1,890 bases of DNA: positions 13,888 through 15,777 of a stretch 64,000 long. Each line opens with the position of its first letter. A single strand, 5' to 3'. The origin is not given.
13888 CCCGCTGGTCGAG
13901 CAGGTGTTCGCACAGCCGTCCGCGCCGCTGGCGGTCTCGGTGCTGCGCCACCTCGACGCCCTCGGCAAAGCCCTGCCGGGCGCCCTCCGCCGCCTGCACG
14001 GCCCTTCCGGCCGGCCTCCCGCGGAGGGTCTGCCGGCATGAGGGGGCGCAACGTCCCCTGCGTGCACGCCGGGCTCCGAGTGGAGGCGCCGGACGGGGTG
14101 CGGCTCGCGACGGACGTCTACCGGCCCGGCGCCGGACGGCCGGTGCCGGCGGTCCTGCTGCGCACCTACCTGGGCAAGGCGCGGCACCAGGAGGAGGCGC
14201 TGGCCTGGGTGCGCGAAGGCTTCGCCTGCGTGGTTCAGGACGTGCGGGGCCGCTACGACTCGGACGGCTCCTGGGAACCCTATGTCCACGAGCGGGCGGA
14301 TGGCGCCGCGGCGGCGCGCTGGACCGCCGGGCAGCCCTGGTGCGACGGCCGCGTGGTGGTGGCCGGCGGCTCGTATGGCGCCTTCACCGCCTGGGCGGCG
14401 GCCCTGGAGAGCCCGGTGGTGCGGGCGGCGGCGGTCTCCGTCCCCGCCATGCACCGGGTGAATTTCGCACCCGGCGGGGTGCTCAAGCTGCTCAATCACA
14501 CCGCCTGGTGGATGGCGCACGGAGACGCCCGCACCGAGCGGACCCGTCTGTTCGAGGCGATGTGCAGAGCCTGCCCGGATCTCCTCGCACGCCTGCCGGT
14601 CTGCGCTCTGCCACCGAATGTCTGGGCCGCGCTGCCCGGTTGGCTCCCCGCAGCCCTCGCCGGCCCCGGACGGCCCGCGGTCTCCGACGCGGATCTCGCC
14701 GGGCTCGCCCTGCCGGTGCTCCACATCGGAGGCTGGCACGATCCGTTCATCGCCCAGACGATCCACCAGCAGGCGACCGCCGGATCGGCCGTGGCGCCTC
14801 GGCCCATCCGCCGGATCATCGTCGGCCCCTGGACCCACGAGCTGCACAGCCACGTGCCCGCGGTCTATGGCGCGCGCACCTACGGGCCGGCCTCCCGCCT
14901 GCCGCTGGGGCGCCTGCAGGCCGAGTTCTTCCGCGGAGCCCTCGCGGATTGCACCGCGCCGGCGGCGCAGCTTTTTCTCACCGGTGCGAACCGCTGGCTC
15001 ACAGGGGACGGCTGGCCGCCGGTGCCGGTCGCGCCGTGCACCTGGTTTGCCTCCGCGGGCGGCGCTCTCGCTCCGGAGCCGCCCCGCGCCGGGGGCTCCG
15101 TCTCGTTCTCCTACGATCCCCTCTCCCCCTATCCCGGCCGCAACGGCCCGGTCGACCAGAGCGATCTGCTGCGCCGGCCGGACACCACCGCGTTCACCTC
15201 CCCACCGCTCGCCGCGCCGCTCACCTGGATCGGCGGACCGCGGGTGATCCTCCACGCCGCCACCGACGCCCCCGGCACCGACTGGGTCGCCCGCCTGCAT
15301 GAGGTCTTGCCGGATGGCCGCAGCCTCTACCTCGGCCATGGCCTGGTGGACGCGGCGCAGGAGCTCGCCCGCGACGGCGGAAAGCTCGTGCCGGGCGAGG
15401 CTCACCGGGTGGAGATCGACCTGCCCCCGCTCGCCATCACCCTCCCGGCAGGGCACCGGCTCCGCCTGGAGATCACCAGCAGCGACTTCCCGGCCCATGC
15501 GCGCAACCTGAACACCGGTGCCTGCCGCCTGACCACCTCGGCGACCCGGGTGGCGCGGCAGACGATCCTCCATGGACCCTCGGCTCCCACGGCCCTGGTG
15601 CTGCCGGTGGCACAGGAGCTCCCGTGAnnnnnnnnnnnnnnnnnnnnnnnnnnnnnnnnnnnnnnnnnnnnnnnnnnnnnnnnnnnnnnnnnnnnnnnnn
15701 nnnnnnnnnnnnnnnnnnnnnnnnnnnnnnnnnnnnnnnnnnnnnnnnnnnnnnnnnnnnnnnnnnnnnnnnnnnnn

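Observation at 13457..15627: Unusual tailoring pair inside the RiPP operon: NADPH-FMN reductase and S15 CocE/NonD peptidase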

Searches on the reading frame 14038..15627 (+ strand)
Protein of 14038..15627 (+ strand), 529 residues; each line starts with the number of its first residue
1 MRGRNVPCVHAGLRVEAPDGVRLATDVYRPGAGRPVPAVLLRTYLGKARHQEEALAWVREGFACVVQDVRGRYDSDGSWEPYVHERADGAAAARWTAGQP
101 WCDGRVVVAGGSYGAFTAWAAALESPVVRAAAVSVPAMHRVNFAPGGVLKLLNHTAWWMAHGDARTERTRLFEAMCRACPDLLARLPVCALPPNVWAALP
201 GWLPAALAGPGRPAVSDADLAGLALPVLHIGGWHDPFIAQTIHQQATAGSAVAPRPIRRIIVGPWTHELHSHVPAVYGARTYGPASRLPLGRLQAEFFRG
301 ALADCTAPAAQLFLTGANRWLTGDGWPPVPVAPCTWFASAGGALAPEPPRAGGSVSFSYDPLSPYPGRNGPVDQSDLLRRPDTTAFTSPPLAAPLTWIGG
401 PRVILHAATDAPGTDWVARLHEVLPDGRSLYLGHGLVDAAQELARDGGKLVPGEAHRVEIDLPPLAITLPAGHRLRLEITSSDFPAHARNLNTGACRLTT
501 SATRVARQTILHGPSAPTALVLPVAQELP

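Call 7: search_protein_families(library=pfam, proteins=[window:14038-15627:+], max_evalue=0.01)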
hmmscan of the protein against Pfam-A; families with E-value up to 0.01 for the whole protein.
window:14038-15627:+ (529 aa): 5 families
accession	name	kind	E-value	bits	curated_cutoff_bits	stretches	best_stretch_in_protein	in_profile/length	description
PF02129.25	Peptidase_S15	-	2.1e-39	136.2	23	1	19-267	1-260/262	X-Pro dipeptidyl-peptidase (S15 family)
PF08530.16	PepX_C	-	1.2e-32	114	22.5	1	314-520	13-216/217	X-Pro dipeptidyl-peptidase C-terminal non-catalytic domain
PF00326.27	Peptidase_S9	-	3.8e-05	23.7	22.6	1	56-167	8-125/213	Prolyl oligopeptidase family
PF05448.18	AXE1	-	0.00059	19.1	21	0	20-73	66-121/321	Acetyl xylan esterase (AXE1)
PF00561.26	Abhydrolase_1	-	0.0053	16.9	25.8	0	60-136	26-102/245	alpha/beta hydrolase fold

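Call 8: search_protein_families(library=ncbifam, proteins=[window:14038-15627:+], max_evalue=0.01)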
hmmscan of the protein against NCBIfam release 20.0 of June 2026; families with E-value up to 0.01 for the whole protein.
window:14038-15627:+ (529 aa): 3 families
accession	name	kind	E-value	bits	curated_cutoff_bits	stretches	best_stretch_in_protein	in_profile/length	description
TIGR00976.1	CocE_NonD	subfamily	4.7e-83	280.1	66.3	1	16-526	2-549/550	CocE/NonD family hydrolase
NF003780.0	PRK05371.1-1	subfamily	2.9e-07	29.3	642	1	382-498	454-571/594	Xaa-Pro dipeptidyl-peptidase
NF047920.1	lactonase_UilS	equivalog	0.0052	16.5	400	1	54-132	45-126/285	UilS family quorum-quenching N-acyl-homoserine lactonase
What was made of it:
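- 14038..15627 (+): AmiC-type S15 / CocE-NonD serine hydrolase (529 aa), with no N-terminal hydrophobic stretch. PF02129 + PF08530 and TIGR00976 (calls 7, 8).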

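Call 20: find_homologous_proteins(query=window:14038-15627:+, max_evalue=1e-20)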
Query window:14038-15627:+ (529 aa): 1101 proteins with E <= 1e-20 among 8000 candidates; the best 120 are listed.
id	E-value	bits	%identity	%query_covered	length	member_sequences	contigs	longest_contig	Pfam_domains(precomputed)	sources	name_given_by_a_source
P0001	1.2e-255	868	74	99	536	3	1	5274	PF02129.25,PF08530.17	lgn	-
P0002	2.7e-190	652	60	99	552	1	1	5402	PF02129.25,PF08530.17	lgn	-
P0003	5.1e-189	648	60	98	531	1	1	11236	PF02129.25,PF08530.17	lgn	-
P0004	1.8e-182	626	59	99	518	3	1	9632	PF02129.25,PF08530.17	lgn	-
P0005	9.4e-177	607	57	97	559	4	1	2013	PF02129.25,PF08530.17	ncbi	ncbi:MAG: CocE/NonD family hydrolase, partial [Acidobacteriota bacterium]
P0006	5.1e-176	605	59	96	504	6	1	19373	PF02129.25,PF08530.17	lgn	-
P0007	7.7e-174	598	55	98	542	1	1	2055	PF02129.25,PF08530.17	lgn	-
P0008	5.4e-170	585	55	98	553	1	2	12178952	PF02129.25,PF08530.17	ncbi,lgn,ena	-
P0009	1.1e-169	584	55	98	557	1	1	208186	PF02129.25,PF08530.17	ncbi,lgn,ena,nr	ncbi:MAG: CocE/NonD family hydrolase [Thermoanaerobaculia bacterium]|nr:CocE/NonD family hydrolase [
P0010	5.1e-168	579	53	98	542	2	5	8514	PF02129.25,PF00326.28,PF08530.17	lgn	-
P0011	5.1e-167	575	55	97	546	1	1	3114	PF02129.25,PF08530.17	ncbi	-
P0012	7.7e-166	571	55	97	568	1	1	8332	PF02129.25,PF00326.28,PF08530.17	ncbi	ncbi:MAG: CocE/NonD family hydrolase [Acidobacteriota bacterium]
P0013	1.9e-165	570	54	98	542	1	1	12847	PF02129.25,PF08530.17,PF00561.27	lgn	-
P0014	5.2e-164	565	54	98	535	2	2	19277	PF02129.25,PF08530.17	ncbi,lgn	-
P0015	1.7e-163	564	54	98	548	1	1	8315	PF02129.25,PF08530.17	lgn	-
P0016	9.1e-163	561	53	98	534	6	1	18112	PF02129.25,PF08530.17,PF12146.16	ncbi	-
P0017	7.6e-162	558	53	98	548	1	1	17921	PF02129.25,PF08530.17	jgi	jgi:uncharacterized protein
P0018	9.5e-159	548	50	100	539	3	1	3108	PF02129.25,PF08530.17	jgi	jgi:putative CocE/NonD family hydrolase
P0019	2.1e-158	547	54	95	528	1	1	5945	PF02129.25,PF08530.17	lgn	-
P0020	1.6e-157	544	52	98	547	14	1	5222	PF02129.25,PF08530.17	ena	-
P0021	1.8e-157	544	53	98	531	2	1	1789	PF02129.25,PF08530.17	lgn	-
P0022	1.6e-155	537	53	95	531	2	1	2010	PF02129.25,PF00326.28,PF08530.17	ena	-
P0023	2.0e-155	537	50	98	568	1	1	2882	PF02129.25,PF08530.17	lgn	-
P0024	2.1e-155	537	51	98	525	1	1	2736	PF02129.25,PF08530.17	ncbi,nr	ncbi:MAG TPA: CocE/NonD family hydrolase [Pseudonocardiaceae bacterium]|nr:CocE/NonD family hydrolas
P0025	3.4e-155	536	49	98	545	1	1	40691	PF02129.25,PF08530.17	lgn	-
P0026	1.6e-153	531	51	98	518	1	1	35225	PF02129.25,PF08530.17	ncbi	-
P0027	2.2e-153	530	51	99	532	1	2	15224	PF02129.25,PF08530.17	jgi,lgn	jgi:putative CocE/NonD family hydrolase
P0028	7.2e-153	529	52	99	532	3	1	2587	PF02129.25,PF08530.17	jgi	jgi:hypothetical protein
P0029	2.8e-152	527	51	98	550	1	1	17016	PF02129.25,PF08530.17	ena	-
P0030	3.2e-152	526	50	99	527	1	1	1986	PF02129.25,PF08530.17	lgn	-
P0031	1.6e-151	524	51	98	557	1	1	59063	PF02129.25,PF00326.28,PF08530.17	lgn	-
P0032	7.6e-151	522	50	98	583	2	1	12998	PF02129.25,PF08530.17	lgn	-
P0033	1.0e-150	521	50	98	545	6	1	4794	PF02129.25,PF08530.17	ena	-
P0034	3.6e-149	516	51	98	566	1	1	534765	PF02129.25,PF08530.17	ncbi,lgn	ncbi:MAG: CocE/NonD family hydrolase [Acidobacteriota bacterium]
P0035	4.3e-147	510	50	98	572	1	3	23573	PF02129.25,PF08530.17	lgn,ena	-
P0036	5.3e-147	509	49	98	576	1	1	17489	PF02129.25,PF08530.17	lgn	-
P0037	5.8e-146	506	49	97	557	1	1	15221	PF02129.25,PF08530.17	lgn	-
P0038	3.2e-145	503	50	97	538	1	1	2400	PF02129.25,PF00326.28,PF08530.17,PF12146.16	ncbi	ncbi:MAG: CocE/NonD family hydrolase, partial [Acidobacteriota bacterium]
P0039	5.8e-145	502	50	98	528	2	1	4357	PF02129.25,PF08530.17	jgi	jgi:uncharacterized protein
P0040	3.0e-143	497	50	98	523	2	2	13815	PF02129.25,PF08530.17,PF00561.27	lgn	-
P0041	9.3e-142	492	50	95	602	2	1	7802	PF02129.25,PF00326.28,PF08530.17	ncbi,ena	-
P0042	9.4e-142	492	47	98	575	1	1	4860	PF02129.25,PF08530.17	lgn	-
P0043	5.9e-141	489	48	99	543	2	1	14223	PF02129.25,PF08530.17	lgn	-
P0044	2.0e-140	488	47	97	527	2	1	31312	PF02129.25,PF08530.17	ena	-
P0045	3.6e-139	483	50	95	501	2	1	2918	PF02129.25,PF08530.17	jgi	-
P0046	8.2e-139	482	48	97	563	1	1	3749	PF02129.25,PF08530.17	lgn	-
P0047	1.1e-138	482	52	81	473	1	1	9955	PF02129.25,PF08530.17,PF12146.16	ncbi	-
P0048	2.8e-138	480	44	99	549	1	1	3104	PF02129.25,PF08530.17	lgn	-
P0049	2.2e-136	474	49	98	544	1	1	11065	PF02129.25,PF08530.17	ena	-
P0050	5.0e-134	466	47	98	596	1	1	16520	PF02129.25,PF00326.28,PF08530.17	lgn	-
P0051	1.2e-133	465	46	98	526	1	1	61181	PF02129.25,PF08530.17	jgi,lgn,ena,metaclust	metaclust:\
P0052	1.8e-133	465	49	98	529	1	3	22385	PF02129.25,PF08530.17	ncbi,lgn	ncbi:MAG: CocE/NonD family hydrolase [Pseudonocardia sp.]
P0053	1.5e-132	462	49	98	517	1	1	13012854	PF02129.25,PF08530.17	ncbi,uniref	ncbi:CocE/NonD family hydrolase [Dactylosporangium sp. CA-092794]|uniref:CocE/NonD family hydrolase 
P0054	2.8e-131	457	46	98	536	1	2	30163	PF02129.25,PF08530.17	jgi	jgi:uncharacterized protein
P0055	9.6e-131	456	47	98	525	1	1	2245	PF02129.25,PF08530.17,PF00561.27,PF12146.16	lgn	-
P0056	1.2e-124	435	46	91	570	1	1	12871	PF02129.25,PF08530.17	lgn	-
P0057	2.3e-124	434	46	98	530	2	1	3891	PF02129.25,PF08530.17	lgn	-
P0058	1.1e-123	432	46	97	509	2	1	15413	PF02129.25,PF08530.17,PF12146.16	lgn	-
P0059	4.7e-123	430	47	99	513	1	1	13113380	PF02129.25,PF08530.17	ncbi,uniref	ncbi:CocE/NonD family hydrolase [Dactylosporangium sp. CA-233914]|uniref:CocE/NonD family hydrolase 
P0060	5.7e-123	430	46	99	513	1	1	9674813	PF02129.25,PF08530.17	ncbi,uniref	ncbi:CocE/NonD family hydrolase [Dactylosporangium sp. CA-139066]|uniref:CocE/NonD family hydrolase 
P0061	3.9e-122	427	46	98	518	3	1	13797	PF02129.25,PF08530.17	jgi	jgi:putative CocE/NonD family hydrolase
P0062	2.2e-121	425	47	99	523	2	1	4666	PF02129.25,PF08530.17,PF00561.27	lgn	-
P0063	8.1e-120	419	47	95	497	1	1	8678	PF02129.25,PF08530.17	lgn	-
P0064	1.5e-119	419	46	97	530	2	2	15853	PF02129.25,PF08530.17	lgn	-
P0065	1.7e-119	418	50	78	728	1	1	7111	PF02129.25,PF02624.22,PF08530.17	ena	-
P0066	2.8e-119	418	48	82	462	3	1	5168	PF02129.25,PF08530.17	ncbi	-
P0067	4.2e-116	407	44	98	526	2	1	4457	PF02129.25,PF00326.28,PF08530.17,PF00561.27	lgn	-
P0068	3.3e-115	404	46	98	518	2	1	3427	PF02129.25,PF08530.17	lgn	-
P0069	1.3e-114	402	45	98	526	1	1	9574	PF02129.25,PF08530.17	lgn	-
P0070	5.3e-114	400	47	98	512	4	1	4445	PF02129.25,PF00326.28,PF08530.17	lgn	-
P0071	1.1e-113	399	45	98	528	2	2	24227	PF02129.25,PF08530.17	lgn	-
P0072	1.6e-113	399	44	95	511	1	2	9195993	PF02129.25,PF00326.28,PF08530.17,PF00561.27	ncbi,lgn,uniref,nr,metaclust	ncbi:CocE/NonD family hydrolase [Cryptosporangium arvum]|uniref:Putative hydrolase, CocE/NonD family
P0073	4.4e-113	397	44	97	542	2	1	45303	PF02129.25,PF08530.17,PF00561.27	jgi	-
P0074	1.2e-112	396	45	95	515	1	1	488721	PF02129.25,PF00326.28,PF08530.17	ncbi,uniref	ncbi:CocE/NonD family hydrolase [Pseudonocardia ailaonensis]|uniref:CocE/NonD family hydrolase n=1 T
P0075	1.3e-109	386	45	98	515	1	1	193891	PF02129.25,PF08530.17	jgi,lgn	jgi:hypothetical protein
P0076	1.1e-108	383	41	96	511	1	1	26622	PF02129.25,PF08530.17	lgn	-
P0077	5.1e-108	381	44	93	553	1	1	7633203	PF02129.25,PF08530.17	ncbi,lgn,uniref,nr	ncbi:CocE/NonD family hydrolase [Micromonospora sp. NBC_01813]|uniref:CocE/NonD family hydrolase n=1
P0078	5.6e-108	380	43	96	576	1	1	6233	PF02129.25,PF00326.28,PF08530.17,PF00561.27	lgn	-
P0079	1.1e-107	379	43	98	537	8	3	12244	PF02129.25,PF08530.17,PF00561.27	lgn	-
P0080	1.4e-107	379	44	93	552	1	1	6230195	PF02129.25,PF08530.17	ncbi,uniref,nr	ncbi:hypothetical protein EDC02_2384 [Micromonospora sp. Llam0]|uniref:CocE/NonD family hydrolase n=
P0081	3.2e-106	375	45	97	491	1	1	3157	PF02129.25,PF08530.17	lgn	-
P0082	4.5e-106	374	43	98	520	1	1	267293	PF02129.25,PF08530.17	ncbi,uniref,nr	ncbi:CocE/NonD family hydrolase [Pseudonocardia sp. N23]|uniref:CocE/NonD family hydrolase n=1 Tax=P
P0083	1.4e-105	372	45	97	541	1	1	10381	PF02129.25,PF08530.17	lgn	-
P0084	3.4e-104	368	41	96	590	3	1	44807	PF02129.25,PF08530.17,PF00561.27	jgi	-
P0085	8.0e-103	363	43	98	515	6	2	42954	PF02129.25,PF08530.17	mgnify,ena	mgnify:FL=1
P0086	2.1e-102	362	46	83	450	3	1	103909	PF02129.25,PF08530.17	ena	-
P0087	4.8e-102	361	43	97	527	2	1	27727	PF02129.25,PF08530.17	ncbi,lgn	-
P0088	6.8e-102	360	40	97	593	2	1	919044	PF02129.25,PF00326.28,PF08530.17,PF00561.27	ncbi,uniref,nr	ncbi:CocE/NonD family hydrolase [Frankia sp. R43]|uniref:CocE/NonD family hydrolase n=1 Tax=Frankia 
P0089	5.7e-101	357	40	96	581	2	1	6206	PF02129.25,PF08530.17,PF00561.27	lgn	-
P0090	3.3e-99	351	42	98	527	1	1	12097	PF02129.25,PF08530.17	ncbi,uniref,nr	ncbi:CocE/NonD family hydrolase [Actinotalea sp. C106]|uniref:CocE/NonD family hydrolase n=1 Tax=Act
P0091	4.8e-99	351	41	96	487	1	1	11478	PF02129.25,PF08530.17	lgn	-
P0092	2.3e-94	335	41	97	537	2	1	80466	PF02129.25,PF08530.17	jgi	jgi:hypothetical protein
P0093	5.9e-94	334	40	98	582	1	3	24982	PF02129.25,PF08530.17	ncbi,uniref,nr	ncbi:CocE/NonD family hydrolase [Frankia sp. AgB1.9]|uniref:CocE/NonD family hydrolase n=1 Tax=uncla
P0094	6.0e-93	331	40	98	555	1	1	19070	PF02129.25,PF08530.17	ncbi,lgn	-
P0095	7.8e-93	330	42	98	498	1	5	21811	PF02129.25,PF08530.17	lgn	-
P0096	2.2e-91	326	39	100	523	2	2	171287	PF02129.25,PF00326.28,PF08530.17,PF00561.27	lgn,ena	-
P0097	7.3e-89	317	38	97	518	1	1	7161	PF02129.25,PF08530.17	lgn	-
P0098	1.8e-87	313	43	97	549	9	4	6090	PF02129.25,PF08530.17,PF00561.27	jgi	jgi:predicted acyl esterase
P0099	5.6e-87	311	41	96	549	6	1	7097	PF02129.25,PF08530.17,PF00561.27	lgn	-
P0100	9.3e-87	310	41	98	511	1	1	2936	PF02129.25,PF08530.17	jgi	jgi:putative CocE/NonD family hydrolase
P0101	1.4e-86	310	41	96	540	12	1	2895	PF02129.25,PF08530.17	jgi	jgi:predicted acyl esterase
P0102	2.3e-86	309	41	96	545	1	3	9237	PF02129.25,PF08530.17,PF00561.27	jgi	jgi:putative CocE/NonD family hydrolase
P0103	1.8e-85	306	41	96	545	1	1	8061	PF02129.25,PF08530.17,PF00561.27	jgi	jgi:predicted acyl esterase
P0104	2.7e-85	306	46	55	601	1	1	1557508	PF02129.25,PF00326.28,PF08530.17,PF00561.27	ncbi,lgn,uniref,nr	ncbi:CocE/NonD family hydrolase [Streptosporangium saharense]|uniref:Xaa-Pro dipeptidyl-peptidase C-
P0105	5.7e-85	304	39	96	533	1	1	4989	PF02129.25,PF08530.17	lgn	-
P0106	9.0e-85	304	40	97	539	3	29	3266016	PF02129.25,PF08530.17,PF00561.27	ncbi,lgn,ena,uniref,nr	ncbi:CocE/NonD family hydrolase [Clavibacter sepedonicus]|uniref:Hydrolase n=1 Tax=Clavibacter seped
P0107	1.3e-84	303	40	98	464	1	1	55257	PF02129.25,PF08530.17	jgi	jgi:predicted acyl esterase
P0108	1.4e-84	303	46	55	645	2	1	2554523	PF02129.25,PF00326.28,PF08530.17,PF00561.27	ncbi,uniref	ncbi:CocE/NonD family hydrolase [Streptosporangium saharense]|uniref:CocE/NonD family hydrolase n=1 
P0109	2.4e-84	302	40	98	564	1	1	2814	PF02129.25,PF08530.17,PF00561.27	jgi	jgi:predicted acyl esterase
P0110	5.0e-84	301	40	97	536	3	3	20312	PF02129.25,PF08530.17,PF00561.27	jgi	jgi:predicted acyl esterase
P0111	1.7e-83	300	39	94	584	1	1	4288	PF02129.25,PF00326.28,PF08530.17,PF00561.27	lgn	-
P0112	6.7e-83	298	39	97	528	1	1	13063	PF02129.25,PF08530.17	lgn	-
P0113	7.3e-83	297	38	96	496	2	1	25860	PF02129.25,PF00326.28,PF00561.27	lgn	-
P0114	2.5e-82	296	38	100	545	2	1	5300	PF02129.25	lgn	-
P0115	7.8e-81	291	32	97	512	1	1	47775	PF02129.25,PF00326.28,PF08530.17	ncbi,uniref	ncbi:CocE/NonD family hydrolase [Bacillus sp. JJ1562]|uniref:CocE/NonD family hydrolase n=1 Tax=Baci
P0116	1.8e-80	290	42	99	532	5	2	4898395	PF02129.25,PF08530.17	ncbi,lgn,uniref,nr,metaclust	ncbi:putative S15-family peptidase [Carbonactinospora thermoautotrophica]|uniref:Putative S15-family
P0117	1.0e-79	287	34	97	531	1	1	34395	PF02129.25,PF08530.17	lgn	-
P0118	1.8e-72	263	38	95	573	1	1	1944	PF02129.25,PF08530.17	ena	-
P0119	3.9e-72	262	37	97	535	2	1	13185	PF02129.25,PF08530.17,PF12146.16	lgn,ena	-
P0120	5.0e-70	255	38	96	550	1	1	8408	PF02129.25,PF08530.17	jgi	jgi:putative CocE/NonD family hydrolase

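Call 22: find_encoding_contigs(protein=P0009, flank=10000, max_places=1)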
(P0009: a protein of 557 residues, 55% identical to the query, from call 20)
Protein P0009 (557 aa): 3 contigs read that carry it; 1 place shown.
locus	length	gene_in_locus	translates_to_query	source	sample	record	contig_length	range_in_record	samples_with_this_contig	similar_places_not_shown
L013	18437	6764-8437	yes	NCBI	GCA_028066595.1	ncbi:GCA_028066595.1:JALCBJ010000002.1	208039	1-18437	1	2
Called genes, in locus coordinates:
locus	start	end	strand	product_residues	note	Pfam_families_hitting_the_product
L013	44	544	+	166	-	PF11716:MDMPI_N (weak), PF12867:DinB_2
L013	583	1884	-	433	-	PF13360:PQQ_2, PF23727:Beta-prop_FAM234A_B (faint), PF01011:PQQ (faint), PF25293:Beta-prop_EMC1_N (faint), PF13360:PQQ_2, PF13570:Beta-prop_ACSF4 (weak)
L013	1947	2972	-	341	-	PF00005:ABC_tran, PF13191:AAA_16 (weak), PF13304:AAA_21 (faint)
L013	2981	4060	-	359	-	PF01032:FecCD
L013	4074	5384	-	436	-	PF01497:Peripla_BP_2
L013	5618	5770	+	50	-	-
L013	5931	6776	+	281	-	-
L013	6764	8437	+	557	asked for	PF02129:Peptidase_S15, PF08530:PepX_C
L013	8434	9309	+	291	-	PF13489:Methyltransf_23, PF08241:Methyltransf_11, PF08242:Methyltransf_12, PF13649:Methyltransf_25, PF13847:Methyltransf_31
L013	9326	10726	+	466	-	PF02624:YcaO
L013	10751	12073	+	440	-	PF02624:YcaO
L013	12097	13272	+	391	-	PF01041:DegT_DnrJ_EryC1, PF00155:Aminotran_1_2 (weak)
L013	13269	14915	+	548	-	PF00881:Nitroreductase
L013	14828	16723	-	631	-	PF00664:ABC_membrane, PF00005:ABC_tran, PF02463:SMC_N (weak)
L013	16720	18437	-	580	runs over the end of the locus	PF00664:ABC_membrane, PF00005:ABC_tran, PF02463:SMC_N (faint)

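Call 23: find_encoding_contigs(protein=P0053, flank=10000, max_places=1)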
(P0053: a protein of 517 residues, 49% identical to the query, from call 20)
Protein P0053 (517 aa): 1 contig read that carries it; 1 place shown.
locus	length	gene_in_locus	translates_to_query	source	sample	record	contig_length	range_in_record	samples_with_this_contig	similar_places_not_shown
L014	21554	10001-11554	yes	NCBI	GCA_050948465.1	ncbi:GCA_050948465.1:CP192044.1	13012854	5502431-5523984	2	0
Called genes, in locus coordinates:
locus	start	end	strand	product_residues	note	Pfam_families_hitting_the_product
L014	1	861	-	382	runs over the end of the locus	PF00672:HAMP, PF00512:HisKA, PF13581:HATPase_c_2 (weak), PF02518:HATPase_c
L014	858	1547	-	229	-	PF00072:Response_reg, PF00486:Trans_reg_C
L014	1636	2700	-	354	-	PF01073:3Beta_HSD, PF01370:Epimerase, PF07993:NAD_binding_4 (faint), PF13460:NAD_binding_10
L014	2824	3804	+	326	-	-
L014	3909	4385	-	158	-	PF08327:AHSA1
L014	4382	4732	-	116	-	PF12840:HTH_20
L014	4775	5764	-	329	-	PF01497:Peripla_BP_2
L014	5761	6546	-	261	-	PF00005:ABC_tran, PF13304:AAA_21 (faint)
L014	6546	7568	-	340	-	PF01032:FecCD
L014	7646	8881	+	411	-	PF05977:MFS_3, PF07690:MFS_1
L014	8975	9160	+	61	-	-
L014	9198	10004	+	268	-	-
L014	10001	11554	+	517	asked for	PF02129:Peptidase_S15, PF08530:PepX_C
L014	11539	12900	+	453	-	PF02624:YcaO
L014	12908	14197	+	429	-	PF02624:YcaO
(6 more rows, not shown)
